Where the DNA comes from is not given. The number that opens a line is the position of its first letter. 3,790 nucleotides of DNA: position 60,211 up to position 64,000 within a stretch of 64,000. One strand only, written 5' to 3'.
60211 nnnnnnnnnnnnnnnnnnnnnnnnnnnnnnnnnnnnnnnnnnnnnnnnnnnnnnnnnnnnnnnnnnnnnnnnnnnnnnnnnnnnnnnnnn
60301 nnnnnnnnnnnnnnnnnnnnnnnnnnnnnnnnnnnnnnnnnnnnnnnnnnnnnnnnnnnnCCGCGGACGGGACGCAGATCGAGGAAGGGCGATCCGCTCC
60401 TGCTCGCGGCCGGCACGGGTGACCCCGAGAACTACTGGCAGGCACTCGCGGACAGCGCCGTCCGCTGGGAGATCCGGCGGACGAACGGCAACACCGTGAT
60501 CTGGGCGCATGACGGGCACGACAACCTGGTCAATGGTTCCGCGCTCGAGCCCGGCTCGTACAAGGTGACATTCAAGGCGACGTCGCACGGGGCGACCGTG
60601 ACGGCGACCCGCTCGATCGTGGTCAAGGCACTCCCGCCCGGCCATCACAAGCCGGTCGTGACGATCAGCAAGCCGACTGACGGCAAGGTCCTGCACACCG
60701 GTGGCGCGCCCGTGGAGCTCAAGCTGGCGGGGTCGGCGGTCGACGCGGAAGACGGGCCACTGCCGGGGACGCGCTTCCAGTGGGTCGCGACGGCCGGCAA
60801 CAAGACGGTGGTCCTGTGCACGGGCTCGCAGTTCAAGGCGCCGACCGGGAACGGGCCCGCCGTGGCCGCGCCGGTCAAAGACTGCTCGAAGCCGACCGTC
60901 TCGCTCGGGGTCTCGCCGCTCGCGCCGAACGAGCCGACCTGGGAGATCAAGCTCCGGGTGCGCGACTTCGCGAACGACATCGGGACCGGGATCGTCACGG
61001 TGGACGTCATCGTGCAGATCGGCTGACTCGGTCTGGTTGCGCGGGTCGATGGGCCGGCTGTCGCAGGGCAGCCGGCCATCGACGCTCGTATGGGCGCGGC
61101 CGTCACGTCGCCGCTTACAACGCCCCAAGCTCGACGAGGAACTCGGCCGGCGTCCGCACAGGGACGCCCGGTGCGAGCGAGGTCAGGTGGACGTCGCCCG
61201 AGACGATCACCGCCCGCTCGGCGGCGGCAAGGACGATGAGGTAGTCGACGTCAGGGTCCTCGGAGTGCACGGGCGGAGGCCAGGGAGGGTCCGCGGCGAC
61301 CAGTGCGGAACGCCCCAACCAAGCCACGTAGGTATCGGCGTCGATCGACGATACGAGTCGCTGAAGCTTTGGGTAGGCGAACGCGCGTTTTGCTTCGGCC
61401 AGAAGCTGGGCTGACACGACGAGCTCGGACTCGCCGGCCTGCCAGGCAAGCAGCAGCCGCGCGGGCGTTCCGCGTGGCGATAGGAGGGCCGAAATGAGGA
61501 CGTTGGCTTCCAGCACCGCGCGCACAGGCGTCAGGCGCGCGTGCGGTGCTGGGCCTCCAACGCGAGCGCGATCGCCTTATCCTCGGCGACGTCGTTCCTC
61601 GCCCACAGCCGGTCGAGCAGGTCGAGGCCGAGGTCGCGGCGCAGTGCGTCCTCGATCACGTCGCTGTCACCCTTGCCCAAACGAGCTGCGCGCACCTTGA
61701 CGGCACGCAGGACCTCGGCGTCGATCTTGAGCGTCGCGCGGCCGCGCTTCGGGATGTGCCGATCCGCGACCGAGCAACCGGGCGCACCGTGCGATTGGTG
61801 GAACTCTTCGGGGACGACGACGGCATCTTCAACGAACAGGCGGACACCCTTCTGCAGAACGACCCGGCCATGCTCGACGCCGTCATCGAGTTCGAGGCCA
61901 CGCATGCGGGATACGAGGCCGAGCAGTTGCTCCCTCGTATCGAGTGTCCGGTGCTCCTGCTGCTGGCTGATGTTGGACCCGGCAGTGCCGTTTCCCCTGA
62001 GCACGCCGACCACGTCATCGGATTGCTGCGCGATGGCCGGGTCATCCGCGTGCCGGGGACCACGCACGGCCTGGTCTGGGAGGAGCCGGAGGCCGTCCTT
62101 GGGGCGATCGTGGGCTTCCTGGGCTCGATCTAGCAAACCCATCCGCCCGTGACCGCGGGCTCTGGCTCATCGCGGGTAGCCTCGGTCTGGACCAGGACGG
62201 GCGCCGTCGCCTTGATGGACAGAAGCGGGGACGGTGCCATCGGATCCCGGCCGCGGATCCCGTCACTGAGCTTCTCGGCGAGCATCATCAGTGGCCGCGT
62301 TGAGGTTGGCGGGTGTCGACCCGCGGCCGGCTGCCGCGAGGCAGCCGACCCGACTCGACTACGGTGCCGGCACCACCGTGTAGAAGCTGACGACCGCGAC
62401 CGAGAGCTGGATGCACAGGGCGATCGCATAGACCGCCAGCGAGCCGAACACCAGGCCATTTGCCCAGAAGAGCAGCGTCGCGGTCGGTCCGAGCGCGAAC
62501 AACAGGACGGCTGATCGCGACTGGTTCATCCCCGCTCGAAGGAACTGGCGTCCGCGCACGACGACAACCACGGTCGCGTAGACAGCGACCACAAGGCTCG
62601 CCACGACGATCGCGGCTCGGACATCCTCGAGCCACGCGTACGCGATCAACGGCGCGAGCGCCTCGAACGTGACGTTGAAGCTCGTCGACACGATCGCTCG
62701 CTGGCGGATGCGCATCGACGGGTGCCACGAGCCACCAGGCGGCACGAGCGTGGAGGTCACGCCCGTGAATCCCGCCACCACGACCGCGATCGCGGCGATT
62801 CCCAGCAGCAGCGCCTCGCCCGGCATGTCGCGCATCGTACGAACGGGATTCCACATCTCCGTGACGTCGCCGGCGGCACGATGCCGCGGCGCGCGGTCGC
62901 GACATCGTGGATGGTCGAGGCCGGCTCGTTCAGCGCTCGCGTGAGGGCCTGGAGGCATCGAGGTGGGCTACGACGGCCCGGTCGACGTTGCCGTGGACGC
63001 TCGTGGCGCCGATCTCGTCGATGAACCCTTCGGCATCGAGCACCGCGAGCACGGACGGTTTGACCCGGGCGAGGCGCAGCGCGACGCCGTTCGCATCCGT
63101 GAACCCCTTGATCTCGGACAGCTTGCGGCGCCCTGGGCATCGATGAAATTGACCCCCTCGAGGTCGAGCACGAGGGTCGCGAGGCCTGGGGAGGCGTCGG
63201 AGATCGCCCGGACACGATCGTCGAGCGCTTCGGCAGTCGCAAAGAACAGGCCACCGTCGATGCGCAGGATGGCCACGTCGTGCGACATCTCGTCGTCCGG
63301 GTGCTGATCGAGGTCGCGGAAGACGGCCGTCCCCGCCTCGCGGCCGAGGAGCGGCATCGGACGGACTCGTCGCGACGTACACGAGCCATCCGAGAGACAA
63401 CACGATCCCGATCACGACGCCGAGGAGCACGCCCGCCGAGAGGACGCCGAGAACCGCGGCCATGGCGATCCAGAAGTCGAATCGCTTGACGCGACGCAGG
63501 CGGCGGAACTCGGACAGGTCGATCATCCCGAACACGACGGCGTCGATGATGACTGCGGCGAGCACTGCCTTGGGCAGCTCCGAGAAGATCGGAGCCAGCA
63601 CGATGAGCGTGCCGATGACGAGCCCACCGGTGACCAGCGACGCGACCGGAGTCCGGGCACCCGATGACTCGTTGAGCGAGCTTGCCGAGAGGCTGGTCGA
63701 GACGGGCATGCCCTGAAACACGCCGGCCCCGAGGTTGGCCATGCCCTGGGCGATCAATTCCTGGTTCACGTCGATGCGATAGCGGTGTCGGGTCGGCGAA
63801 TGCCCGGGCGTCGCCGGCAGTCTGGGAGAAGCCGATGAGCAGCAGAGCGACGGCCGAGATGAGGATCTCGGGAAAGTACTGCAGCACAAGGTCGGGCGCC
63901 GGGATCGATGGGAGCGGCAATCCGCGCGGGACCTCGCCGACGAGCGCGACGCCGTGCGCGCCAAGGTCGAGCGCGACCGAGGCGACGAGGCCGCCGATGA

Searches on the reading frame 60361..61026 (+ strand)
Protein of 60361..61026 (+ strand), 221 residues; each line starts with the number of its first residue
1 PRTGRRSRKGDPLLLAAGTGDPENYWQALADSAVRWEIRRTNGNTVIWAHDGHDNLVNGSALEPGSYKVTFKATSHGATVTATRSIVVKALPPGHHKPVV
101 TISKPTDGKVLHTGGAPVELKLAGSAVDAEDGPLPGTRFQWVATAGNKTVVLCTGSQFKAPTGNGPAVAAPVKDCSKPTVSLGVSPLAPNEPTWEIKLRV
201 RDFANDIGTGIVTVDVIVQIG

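Call 53: search_protein_families(library=pfam, proteins=[window:60361-61026:+], max_evalue=1)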
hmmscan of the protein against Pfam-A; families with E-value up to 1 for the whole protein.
window:60361-61026:+ (221 aa): 2 families
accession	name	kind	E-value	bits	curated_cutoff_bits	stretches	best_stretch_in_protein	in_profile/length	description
PF16403.11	Bact_surface_Ig-like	-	0.0062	17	27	1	63-88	45-71/71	Bacterial surface protein, Ig-like domain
PF17957.7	Big_7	-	0.081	14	24.1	1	98-129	1-29/70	Bacterial Ig domain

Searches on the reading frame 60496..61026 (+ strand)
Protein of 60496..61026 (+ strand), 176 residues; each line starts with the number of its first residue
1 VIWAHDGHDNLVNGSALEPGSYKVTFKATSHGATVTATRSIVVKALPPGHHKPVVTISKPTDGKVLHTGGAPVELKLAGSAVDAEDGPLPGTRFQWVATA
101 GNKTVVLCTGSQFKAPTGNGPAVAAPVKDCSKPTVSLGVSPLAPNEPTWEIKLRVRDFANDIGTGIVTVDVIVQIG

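Call 13: search_protein_families(library=pfam, proteins=[window:60496-61026:+], max_evalue=0.01)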
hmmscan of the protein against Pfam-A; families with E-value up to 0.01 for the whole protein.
window:60496-61026:+ (176 aa): 1 family
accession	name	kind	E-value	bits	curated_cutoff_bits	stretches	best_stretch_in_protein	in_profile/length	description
PF16403.11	Bact_surface_Ig-like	-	0.0035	17.8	27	0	18-43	45-71/71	Bacterial surface protein, Ig-like domain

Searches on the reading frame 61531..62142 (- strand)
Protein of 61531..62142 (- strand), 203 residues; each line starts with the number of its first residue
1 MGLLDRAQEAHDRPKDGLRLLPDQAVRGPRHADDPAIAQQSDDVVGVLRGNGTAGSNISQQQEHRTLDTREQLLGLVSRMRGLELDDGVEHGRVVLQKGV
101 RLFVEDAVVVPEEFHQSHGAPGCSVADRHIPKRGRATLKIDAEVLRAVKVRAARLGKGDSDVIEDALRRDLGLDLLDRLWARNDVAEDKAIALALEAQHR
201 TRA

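Call 13: search_protein_families(library=pfam, proteins=[window:61531-62142:-], max_evalue=0.01)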
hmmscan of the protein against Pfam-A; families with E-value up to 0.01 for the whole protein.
window:61531-62142:- (203 aa): 1 family
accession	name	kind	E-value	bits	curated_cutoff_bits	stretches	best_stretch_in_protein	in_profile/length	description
PF01402.27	RHH_1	-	0.00046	20.5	20.5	1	137-170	3-36/39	Ribbon-helix-helix protein, copG family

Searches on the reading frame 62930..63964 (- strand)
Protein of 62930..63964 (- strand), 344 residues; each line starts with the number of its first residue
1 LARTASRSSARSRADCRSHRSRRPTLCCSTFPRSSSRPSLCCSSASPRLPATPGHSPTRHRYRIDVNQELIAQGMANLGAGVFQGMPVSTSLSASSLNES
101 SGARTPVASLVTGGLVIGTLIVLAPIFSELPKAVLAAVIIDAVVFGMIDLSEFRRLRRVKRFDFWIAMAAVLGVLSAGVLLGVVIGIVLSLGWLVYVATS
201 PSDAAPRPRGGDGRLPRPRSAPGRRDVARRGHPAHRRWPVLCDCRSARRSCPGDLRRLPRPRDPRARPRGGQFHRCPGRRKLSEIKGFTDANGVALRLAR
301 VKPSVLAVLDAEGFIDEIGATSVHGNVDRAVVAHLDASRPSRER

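Call 13: search_protein_families(library=pfam, proteins=[window:62930-63964:-], max_evalue=0.01)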
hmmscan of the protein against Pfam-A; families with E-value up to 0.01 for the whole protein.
window:62930-63964:- (344 aa): 2 families
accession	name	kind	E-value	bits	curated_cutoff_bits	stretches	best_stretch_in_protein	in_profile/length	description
PF00916.26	Sulfate_transp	-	9e-32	110.7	23.2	1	59-170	269-380/380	Sulfate permease family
PF16983.11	MFS_MOT1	-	1.7e-05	25.5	30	1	63-140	26-105/111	Molybdate transporter of MFS superfamily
